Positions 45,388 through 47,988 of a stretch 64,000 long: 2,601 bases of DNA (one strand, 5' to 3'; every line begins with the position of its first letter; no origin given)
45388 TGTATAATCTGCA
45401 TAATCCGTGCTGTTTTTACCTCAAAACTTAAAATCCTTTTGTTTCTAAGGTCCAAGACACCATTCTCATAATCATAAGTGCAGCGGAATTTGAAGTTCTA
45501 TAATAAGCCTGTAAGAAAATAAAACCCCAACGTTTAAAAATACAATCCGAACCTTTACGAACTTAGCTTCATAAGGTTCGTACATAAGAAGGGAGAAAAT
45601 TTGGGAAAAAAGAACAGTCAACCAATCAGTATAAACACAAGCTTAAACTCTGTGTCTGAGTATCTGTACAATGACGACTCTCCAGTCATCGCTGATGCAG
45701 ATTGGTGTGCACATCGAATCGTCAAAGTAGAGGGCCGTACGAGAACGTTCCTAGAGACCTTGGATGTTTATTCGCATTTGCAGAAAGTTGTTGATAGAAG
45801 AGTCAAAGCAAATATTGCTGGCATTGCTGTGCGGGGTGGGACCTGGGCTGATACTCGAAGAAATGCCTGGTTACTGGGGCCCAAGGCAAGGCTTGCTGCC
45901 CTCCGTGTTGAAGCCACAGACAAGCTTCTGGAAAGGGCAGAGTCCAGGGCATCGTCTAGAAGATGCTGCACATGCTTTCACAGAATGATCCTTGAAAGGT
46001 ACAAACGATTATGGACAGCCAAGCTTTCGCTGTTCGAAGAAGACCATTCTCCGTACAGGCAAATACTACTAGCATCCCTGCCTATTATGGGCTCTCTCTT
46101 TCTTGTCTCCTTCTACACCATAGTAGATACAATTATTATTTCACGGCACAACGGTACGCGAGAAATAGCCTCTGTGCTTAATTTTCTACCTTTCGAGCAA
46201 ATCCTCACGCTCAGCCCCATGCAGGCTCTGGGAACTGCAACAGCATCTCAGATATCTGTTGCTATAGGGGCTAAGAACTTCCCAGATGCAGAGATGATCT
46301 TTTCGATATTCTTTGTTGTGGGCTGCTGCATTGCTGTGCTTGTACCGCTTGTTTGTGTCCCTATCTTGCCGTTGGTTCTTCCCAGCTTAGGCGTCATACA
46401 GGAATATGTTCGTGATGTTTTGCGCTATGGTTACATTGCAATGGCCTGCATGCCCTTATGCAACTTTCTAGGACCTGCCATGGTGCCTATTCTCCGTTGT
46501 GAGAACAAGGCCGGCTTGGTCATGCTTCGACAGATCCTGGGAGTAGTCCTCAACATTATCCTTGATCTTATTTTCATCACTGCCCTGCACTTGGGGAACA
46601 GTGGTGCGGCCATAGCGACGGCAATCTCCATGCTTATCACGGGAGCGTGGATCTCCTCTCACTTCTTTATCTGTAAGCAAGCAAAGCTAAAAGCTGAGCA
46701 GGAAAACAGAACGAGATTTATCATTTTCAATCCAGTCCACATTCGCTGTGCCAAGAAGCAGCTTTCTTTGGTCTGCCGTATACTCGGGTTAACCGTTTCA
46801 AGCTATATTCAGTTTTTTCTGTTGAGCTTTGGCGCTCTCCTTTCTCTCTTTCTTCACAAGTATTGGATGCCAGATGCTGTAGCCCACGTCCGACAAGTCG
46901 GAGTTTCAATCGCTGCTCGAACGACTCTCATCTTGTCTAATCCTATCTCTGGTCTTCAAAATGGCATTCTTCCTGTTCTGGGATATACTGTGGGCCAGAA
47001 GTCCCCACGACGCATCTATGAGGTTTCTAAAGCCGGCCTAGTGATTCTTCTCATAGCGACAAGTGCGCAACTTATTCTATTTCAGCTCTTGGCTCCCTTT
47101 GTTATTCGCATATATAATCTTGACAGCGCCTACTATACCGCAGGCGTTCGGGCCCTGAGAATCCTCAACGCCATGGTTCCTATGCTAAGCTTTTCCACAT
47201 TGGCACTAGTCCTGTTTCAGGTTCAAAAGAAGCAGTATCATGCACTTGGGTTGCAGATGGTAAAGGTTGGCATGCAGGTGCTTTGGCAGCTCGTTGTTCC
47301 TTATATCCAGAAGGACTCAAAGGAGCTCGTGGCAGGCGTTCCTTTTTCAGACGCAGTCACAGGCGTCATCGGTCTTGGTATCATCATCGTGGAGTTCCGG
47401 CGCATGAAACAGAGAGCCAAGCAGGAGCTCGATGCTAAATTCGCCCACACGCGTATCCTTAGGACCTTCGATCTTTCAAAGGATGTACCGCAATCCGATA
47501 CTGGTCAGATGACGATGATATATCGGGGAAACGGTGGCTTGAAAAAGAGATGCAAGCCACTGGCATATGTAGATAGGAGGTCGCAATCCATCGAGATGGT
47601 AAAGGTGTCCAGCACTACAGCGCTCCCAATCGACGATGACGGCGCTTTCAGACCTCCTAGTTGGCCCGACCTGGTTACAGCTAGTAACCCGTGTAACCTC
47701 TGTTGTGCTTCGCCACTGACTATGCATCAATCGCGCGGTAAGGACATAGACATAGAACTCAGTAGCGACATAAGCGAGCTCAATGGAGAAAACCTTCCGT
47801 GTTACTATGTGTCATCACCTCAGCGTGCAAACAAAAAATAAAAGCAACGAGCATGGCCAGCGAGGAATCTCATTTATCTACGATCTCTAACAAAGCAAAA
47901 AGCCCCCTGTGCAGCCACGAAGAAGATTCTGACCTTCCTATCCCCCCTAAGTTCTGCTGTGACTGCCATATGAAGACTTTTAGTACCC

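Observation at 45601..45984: MATE transporter gene carries a 128-codon ATG-less open extension upstream of its first ATG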

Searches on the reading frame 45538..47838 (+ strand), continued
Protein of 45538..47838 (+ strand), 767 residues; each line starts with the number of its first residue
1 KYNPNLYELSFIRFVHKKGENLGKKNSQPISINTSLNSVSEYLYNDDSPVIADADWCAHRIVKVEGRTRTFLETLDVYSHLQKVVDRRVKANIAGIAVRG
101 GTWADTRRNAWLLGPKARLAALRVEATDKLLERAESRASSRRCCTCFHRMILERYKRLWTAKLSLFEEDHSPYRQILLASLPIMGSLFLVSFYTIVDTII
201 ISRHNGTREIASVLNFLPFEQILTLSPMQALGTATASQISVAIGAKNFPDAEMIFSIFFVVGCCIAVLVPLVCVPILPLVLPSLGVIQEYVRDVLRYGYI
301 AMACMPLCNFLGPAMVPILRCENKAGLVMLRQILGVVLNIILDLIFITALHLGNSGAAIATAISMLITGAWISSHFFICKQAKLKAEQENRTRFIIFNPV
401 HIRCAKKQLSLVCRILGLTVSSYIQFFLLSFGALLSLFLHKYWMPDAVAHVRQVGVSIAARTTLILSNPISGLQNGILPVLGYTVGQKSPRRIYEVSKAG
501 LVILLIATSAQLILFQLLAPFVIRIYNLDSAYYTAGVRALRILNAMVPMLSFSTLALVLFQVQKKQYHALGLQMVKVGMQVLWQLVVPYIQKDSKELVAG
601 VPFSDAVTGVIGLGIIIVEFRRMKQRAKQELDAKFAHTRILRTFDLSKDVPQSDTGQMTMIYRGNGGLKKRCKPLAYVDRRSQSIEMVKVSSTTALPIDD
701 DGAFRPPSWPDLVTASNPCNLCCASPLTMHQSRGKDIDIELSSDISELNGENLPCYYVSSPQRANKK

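Call 71: predict_structure(alignment_id=A5)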
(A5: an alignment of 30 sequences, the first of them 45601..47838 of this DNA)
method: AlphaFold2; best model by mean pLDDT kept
length: 746 residues; sequences in the alignment: 30
mean_pLDDT: 65.0   pTM: 0.60
mean pLDDT of the five models: 65.0, 63.3, 62.4, 62.1, 58.5
residues with pLDDT >= 90: 52; 70-90: 371; 50-70: 107; < 50: 216
segments of 3 or more residues with pLDDT < 50: 1-69, 126-131, 133-145, 623-746
pLDDT, mean of each block of 10 residues (from residue 1): 29 24 26 27 31 43 44 60 74 72 70 59 49 42 50 84 84 76 65 74 84 88 82 88 89 80 66 81 87 85 80 87 83 82 89 73 52 68 70 81 77 72 66 74 84 88 85 91 93 87 75 83 89 90 83 87 81 75 92 93 84 66 45 31 28 26 25 24 28 22 22 26 32 30 30
secondary structure, 60 per line:
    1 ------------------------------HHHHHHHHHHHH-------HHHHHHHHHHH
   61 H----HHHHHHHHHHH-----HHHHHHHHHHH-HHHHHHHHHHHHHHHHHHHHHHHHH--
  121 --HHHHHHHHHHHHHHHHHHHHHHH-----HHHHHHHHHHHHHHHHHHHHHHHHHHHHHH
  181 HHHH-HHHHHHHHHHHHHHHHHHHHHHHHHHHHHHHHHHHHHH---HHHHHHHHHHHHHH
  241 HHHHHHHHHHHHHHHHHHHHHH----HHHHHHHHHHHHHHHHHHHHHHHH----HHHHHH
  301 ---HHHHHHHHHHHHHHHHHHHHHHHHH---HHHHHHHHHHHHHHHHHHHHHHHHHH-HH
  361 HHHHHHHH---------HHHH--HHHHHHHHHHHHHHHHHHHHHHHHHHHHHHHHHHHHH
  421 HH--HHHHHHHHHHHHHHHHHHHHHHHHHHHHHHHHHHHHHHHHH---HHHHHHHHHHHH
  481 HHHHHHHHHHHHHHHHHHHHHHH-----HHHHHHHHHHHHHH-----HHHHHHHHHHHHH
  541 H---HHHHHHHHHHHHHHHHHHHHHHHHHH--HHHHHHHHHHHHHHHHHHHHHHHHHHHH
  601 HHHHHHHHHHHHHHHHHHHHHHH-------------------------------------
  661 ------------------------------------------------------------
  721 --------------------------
elements in order (helices of 4 or more, strands of 3 or more residues): H31-42 H50-61 H66-76 H82-92 H94-118 H123-145 H151-184 H186-223 H227-262 H267-290 H295-300 H304-328 H332-357 H359-368 H378-381 H384-422 H425-465 H469-503 H509-522 H528-541 H545-570 H573-623

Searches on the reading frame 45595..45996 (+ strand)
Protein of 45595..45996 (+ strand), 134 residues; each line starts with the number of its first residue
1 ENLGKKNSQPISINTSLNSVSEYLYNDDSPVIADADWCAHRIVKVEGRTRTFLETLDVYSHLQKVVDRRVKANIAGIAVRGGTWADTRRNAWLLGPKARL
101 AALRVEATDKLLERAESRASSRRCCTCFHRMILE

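Call 58: search_protein_representatives(alignment_id=A4)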
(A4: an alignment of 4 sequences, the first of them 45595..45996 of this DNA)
Query: 4 sequences, 134 profile positions. Proteins with E-value up to 0.001 (for the whole library): 3; up to 1e-10: 3; up to 1e-30: 2. The best 3 are listed.
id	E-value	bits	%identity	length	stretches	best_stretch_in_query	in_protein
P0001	1.4e-68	245.1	-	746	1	4-134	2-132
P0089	2.7e-50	185.9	-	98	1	21-117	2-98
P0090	1.5e-26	109.1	-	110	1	21-91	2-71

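Call 70: find_encoding_contigs(protein=P0090, flank=3000, max_places=5)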
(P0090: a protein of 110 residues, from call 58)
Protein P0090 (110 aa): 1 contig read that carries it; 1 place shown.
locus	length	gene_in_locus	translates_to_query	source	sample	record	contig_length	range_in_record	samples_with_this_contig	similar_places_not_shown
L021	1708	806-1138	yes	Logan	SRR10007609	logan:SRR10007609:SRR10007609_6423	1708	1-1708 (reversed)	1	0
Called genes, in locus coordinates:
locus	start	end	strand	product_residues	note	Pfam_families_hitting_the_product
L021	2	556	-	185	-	?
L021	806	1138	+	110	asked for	-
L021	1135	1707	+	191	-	?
